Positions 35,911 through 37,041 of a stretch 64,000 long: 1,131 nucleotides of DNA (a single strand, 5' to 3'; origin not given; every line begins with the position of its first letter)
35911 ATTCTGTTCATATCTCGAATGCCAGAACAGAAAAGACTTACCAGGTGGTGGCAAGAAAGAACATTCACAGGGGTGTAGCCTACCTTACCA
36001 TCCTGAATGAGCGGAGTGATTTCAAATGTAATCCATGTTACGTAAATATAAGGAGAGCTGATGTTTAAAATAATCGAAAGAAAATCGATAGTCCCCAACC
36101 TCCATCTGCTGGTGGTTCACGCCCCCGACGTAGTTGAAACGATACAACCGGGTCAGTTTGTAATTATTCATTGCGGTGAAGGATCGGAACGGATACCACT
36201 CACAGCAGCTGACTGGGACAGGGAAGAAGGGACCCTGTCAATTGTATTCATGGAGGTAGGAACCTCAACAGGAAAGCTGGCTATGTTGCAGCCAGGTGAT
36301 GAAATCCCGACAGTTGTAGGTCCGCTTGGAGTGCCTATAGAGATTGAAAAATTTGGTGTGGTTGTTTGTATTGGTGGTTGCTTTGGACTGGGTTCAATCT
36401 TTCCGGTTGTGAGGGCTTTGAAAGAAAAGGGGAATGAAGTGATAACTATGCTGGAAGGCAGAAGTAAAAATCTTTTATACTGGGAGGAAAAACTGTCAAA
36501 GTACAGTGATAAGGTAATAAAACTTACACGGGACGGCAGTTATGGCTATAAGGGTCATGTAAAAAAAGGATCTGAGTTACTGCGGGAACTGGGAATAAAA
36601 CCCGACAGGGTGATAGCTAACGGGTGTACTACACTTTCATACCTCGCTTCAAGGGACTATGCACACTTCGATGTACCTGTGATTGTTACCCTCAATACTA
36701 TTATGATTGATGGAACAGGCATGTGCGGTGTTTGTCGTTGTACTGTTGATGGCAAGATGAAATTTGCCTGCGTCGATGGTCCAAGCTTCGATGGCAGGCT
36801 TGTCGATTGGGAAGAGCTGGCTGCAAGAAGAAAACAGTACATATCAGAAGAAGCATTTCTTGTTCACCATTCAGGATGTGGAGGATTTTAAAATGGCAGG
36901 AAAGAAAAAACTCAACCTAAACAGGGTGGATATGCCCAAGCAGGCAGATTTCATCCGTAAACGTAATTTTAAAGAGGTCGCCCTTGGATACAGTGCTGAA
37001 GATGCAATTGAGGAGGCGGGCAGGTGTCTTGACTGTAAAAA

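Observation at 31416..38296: Five translationally coupled genes join a NuoE/NuoF/NuoG-like module to an NfnA/NfnB-like module: candidate uncharacterised flavin-based electron-bifurcating complex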

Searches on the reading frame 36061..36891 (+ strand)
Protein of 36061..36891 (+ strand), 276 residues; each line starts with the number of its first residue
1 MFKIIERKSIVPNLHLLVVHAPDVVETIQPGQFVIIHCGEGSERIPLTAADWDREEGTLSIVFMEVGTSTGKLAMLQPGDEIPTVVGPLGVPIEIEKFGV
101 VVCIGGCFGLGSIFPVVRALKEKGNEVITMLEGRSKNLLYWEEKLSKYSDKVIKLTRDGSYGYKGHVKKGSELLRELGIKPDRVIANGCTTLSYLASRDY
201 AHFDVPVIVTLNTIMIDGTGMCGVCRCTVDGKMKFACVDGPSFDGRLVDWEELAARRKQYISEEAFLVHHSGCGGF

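Call 3: search_protein_families(library=pfam, proteins=[window:36061-36891:+])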
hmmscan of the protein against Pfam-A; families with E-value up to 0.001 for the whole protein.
window:36061-36891:+ (276 aa): 1 family
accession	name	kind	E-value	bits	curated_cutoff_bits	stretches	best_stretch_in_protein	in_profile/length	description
PF10418.14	DHODB_Fe-S_bind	-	3.2e-12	46.4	23.9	1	212-248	1-40/41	Iron-sulfur cluster binding domain of dihydroorotate dehydrogenase B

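Call 4: search_protein_families(library=ncbifam, proteins=[window:36061-36891:+])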
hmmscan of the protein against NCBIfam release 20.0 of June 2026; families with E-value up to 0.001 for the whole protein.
window:36061-36891:+ (276 aa): 13 families
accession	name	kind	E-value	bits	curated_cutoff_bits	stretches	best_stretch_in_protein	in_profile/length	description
NF004862.0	PRK06222.1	subfamily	3.6e-97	325.3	220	1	1-268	1-268/281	sulfide/dihydroorotate dehydrogenase-like FAD/NAD-binding protein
NF009414.0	PRK12778.1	equivalog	2e-89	300.8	1103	1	1-265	1-265/752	bifunctional dihydroorotate dehydrogenase B NAD binding subunit/NADPH-dependent glutamate synthase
NF009413.0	PRK12775.1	equivalog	7.6e-74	249.1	1895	1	1-265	1-265/1006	putative trifunctional 2-polyprenylphenol hydroxylase/glutamate synthase subunit beta/ferritin domain-containing protein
NF009415.0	PRK12779.1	equivalog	2e-50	171.6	1519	1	3-264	652-934/944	putative bifunctional glutamate synthase subunit beta/2-polyprenylphenol hydroxylase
NF000799.0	PRK00054.1-4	equivalog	2.4e-27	95.7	314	1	3-244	8-252/258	dihydroorotate dehydrogenase electron transfer subunit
NF000796.0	PRK00054.1-1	equivalog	6.7e-26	91.1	224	1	27-259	28-246/254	dihydroorotate dehydrogenase electron transfer subunit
NF000798.0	PRK00054.1-3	equivalog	3e-24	86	219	1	3-248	9-242/244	dihydroorotate dehydrogenase electron transfer subunit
NF000797.0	PRK00054.1-2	equivalog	4e-23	82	270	1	3-244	18-261/267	dihydroorotate dehydrogenase electron transfer subunit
NF004470.0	PRK05802.1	equivalog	1.4e-12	47.3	313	1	3-232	69-308/330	sulfide/dihydroorotate dehydrogenase-like FAD/NAD-binding protein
NF006220.0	PRK08345.1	subfamily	3e-09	36.5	395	1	26-243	39-282/294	cytochrome-c3 hydrogenase subunit gamma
NF005128.0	PRK06567.1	equivalog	4.5e-09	34.8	1072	1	16-130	809-924/1031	putative bifunctional glutamate synthase subunit beta/2-polyprenylphenol hydroxylase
NF040835.1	sulfhyd_HydG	equivalog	9.1e-08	31.7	650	1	14-243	34-279/292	NADPH-dependent hydrogenase/sulfhydrogenase 1 subunit gamma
NF040830.1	sulfhyd_ShyC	equivalog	7.2e-07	28.7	600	0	207-255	240-284/288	NAD(P)-dependent hydrogenase/sulfhydrogenase 2 subunit gamma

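Call 29: search_solved_structures(query=window:36061-36891:+, max_evalue=1e-10, show_alignments=2)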
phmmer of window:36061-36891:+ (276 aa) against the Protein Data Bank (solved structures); distinct sequences matched with E-value up to 1e-10: 6.
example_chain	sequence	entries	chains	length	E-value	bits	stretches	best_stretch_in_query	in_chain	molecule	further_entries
5jca_S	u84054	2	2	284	7.8e-73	248.4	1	1-261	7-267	NADH-dependent Ferredoxin:NADP Oxidoreductase (NfnI) subunit beta | NADH-dependent Ferredoxin:NADP Oxidoreductase subunit beta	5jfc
4ylf_A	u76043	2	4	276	4.6e-63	216.4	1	4-265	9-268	Dihydroorotate dehydrogenase B (NAD(+)), electron transfer subunit homolog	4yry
5vj7_B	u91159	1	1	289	6.5e-51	176.5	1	1-261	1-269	Ferredoxin-NADP(+) reductase subunit alpha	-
1ep1_B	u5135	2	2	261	8.9e-20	74.3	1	2-246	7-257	DIHYDROOROTATE DEHYDROGENASE B (PYRK SUBUNIT)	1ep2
1ep3_B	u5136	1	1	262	9e-20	74.3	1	2-246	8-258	DIHYDROOROTATE DEHYDROGENASE B (PYRK SUBUNIT)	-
5ksw_B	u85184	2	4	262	2.8e-18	69.4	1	1-246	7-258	Dihydroorotate dehydrogenase B (NAD(+)), electron transfer subunit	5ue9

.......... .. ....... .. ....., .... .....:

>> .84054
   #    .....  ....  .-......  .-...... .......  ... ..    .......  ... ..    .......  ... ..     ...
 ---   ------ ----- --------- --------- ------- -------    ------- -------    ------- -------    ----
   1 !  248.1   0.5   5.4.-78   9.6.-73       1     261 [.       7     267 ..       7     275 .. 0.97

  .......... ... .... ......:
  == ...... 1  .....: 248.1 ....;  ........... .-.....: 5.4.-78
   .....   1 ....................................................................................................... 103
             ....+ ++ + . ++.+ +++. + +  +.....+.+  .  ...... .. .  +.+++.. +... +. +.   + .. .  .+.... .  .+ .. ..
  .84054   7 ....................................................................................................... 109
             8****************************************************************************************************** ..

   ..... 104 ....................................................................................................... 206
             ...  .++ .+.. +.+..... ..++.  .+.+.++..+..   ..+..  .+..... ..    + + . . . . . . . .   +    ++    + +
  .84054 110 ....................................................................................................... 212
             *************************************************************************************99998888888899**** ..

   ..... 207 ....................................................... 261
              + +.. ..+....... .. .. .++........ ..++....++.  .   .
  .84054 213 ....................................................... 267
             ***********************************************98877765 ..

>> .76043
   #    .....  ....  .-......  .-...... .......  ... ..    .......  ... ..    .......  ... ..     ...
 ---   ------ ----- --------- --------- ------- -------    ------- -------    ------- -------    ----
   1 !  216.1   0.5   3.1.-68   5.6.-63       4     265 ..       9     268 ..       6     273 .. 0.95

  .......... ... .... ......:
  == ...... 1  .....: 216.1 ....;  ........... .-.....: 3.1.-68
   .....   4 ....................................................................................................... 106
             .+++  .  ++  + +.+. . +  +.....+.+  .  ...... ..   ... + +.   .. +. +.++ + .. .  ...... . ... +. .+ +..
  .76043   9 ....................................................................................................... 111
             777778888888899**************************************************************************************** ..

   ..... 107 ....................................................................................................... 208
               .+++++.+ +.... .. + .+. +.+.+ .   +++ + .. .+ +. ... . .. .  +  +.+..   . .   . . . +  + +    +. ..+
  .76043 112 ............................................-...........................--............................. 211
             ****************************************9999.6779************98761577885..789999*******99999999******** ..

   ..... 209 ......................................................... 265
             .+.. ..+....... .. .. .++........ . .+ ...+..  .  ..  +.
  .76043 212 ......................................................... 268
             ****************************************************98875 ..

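Call 59: search_solved_structures(query=window:36061-36891:+, max_evalue=1e-10, show_alignments=5)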
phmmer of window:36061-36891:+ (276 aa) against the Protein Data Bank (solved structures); distinct sequences matched with E-value up to 1e-10: 6.
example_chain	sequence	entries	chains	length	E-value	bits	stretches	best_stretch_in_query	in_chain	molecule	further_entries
5jca_S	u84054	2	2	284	7.8e-73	248.4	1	1-261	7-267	NADH-dependent Ferredoxin:NADP Oxidoreductase (NfnI) subunit beta | NADH-dependent Ferredoxin:NADP Oxidoreductase subunit beta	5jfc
4ylf_A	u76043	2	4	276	4.6e-63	216.4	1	4-265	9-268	Dihydroorotate dehydrogenase B (NAD(+)), electron transfer subunit homolog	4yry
5vj7_B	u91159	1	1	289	6.5e-51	176.5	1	1-261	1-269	Ferredoxin-NADP(+) reductase subunit alpha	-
1ep1_B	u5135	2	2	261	8.9e-20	74.3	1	2-246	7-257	DIHYDROOROTATE DEHYDROGENASE B (PYRK SUBUNIT)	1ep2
1ep3_B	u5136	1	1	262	9e-20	74.3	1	2-246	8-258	DIHYDROOROTATE DEHYDROGENASE B (PYRK SUBUNIT)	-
5ksw_B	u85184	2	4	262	2.8e-18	69.4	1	1-246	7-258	Dihydroorotate dehydrogenase B (NAD(+)), electron transfer subunit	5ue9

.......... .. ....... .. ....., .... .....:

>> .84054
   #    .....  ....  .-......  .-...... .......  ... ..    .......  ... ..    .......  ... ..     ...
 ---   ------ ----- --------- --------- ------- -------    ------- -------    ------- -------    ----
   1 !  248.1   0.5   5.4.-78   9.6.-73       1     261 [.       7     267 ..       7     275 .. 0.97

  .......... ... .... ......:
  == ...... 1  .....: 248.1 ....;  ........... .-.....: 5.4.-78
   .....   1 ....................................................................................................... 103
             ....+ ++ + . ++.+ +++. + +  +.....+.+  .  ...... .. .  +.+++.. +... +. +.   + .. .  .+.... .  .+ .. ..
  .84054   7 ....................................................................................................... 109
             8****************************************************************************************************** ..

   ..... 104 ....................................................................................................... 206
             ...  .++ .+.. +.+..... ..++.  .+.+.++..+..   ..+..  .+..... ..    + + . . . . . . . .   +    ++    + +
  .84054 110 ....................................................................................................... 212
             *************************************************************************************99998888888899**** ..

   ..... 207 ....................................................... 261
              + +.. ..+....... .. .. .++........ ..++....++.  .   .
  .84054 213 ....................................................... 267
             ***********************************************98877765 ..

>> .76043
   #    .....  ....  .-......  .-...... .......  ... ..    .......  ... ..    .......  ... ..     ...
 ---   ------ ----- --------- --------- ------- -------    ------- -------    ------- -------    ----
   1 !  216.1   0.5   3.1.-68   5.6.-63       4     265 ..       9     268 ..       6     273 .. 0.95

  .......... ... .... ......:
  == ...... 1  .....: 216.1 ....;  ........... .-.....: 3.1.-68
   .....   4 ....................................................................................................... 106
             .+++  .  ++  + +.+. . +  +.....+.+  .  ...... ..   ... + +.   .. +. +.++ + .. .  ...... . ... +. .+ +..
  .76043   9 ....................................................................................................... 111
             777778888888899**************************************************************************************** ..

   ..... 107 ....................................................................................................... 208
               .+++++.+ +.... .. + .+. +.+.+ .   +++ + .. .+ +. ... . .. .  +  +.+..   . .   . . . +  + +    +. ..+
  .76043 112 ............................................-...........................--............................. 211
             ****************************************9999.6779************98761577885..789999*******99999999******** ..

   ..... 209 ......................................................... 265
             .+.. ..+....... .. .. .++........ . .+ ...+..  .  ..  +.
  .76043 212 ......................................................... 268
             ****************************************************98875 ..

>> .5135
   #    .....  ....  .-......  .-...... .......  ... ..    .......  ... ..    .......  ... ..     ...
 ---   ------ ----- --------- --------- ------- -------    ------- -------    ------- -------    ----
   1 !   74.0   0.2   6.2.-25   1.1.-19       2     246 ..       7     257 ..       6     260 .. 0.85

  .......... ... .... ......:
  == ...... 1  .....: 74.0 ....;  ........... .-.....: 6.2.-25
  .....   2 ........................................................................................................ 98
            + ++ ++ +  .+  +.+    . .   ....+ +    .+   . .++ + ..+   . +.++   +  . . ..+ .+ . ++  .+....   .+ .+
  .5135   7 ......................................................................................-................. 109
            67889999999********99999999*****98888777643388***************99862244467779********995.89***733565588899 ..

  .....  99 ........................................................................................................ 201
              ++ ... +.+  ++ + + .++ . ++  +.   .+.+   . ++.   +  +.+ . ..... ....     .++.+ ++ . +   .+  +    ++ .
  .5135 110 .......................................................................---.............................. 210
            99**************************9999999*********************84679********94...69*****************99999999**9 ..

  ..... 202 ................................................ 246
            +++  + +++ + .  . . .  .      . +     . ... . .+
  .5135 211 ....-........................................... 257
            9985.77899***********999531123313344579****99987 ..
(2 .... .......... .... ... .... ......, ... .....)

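Call 65: search_protein_representatives(protein=window:36061-36891:+)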
Query: 276 residues. Proteins with E-value up to 0.001 (for the whole library): 7341; up to 1e-10: 2999; up to 1e-30: 274. The best 150 are listed.
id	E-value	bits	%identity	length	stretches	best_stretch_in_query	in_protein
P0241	1.3e-86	306.7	51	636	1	2-273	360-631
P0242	2.2e-79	283.1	52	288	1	3-264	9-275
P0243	5.4e-77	275.2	48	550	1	2-275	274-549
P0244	1.6e-76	273.7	48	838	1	2-261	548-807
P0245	2.4e-73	263.3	48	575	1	2-265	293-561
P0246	3.8e-73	262.6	46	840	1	2-265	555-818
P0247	4.4e-71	255.9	44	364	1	2-275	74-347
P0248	6.1e-70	252.1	43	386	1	2-265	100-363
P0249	4.3e-69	249.3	47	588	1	2-265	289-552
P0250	8.2e-67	241.8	43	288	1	4-273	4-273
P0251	1.2e-66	241.3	45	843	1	2-265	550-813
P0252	1.6e-66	240.9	46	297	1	2-273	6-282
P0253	2.1e-66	240.5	44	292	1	1-265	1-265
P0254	4.6e-66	239.4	42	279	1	1-267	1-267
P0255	6.9e-66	238.8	44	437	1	5-265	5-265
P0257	5.1e-65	235.9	46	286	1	3-266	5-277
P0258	7.0e-65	235.5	44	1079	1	2-273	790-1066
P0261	8.8e-64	231.9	46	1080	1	2-268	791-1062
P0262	1.3e-63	231.4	45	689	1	3-266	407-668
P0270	7.9e-60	218.9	42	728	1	2-273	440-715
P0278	5.0e-58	213.0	44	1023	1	2-265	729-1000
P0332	1.0e-47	179.2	39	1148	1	3-265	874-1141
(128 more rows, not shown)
